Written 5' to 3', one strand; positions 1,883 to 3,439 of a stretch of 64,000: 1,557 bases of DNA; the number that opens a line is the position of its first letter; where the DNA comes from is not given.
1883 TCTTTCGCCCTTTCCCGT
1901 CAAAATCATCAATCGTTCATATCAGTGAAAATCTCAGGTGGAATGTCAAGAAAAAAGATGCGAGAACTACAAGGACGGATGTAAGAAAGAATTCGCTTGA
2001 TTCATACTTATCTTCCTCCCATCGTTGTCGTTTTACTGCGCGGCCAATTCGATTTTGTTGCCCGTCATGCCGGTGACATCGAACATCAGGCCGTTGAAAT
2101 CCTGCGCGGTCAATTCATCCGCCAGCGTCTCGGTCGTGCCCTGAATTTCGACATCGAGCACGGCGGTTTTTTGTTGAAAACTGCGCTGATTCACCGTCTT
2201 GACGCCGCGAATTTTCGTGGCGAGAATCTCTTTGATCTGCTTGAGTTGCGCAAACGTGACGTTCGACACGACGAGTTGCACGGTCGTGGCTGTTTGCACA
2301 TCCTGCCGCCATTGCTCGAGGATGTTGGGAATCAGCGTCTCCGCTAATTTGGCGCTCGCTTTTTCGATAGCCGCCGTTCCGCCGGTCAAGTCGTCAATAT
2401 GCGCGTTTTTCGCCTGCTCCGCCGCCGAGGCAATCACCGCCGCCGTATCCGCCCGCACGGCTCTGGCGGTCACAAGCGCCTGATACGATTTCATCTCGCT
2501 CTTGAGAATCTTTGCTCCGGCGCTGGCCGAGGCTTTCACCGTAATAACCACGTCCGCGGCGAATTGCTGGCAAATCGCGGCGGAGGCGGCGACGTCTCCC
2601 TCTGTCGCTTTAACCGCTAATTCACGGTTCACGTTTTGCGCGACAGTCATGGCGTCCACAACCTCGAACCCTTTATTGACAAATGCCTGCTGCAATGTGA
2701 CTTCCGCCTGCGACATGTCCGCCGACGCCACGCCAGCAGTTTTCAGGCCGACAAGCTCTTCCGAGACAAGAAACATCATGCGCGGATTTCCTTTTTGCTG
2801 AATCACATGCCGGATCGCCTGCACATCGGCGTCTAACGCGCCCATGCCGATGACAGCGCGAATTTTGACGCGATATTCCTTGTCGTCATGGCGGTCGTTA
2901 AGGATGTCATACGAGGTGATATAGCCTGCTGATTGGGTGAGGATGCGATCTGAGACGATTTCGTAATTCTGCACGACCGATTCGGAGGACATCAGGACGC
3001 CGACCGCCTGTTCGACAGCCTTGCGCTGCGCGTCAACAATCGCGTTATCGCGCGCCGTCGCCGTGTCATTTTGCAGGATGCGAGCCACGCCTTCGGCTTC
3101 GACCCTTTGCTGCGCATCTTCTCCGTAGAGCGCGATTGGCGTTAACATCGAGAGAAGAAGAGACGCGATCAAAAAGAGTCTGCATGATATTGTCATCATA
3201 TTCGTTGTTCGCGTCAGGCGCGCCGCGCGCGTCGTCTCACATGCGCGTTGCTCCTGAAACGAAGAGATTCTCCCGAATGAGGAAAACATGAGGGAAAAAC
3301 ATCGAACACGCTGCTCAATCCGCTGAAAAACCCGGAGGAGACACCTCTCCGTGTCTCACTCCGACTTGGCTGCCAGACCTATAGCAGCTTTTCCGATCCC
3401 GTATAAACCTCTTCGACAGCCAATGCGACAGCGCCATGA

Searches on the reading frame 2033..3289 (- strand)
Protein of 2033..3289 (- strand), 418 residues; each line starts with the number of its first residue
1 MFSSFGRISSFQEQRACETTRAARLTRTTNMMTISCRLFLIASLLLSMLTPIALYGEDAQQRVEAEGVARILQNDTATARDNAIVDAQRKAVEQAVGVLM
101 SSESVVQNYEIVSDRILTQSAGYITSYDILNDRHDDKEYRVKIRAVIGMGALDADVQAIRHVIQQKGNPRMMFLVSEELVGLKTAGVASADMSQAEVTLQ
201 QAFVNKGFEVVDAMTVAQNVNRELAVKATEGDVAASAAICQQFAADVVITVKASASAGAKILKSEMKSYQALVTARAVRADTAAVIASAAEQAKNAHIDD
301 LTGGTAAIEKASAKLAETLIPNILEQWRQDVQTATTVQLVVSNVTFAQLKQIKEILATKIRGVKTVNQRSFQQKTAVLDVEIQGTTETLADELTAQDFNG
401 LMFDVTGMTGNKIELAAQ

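Call 67: search_protein_families(library=ncbifam, proteins=[window:2033-3289:-], max_evalue=1e-10)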
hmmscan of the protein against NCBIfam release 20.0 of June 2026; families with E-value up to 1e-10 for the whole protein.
window:2033-3289:- (418 aa): 1 family
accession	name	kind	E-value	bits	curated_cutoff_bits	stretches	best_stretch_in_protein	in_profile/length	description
NF033164.1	lipo_LipL46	equivalog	1.4e-14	53.6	400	1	60-403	38-389/413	lipoprotein LipL46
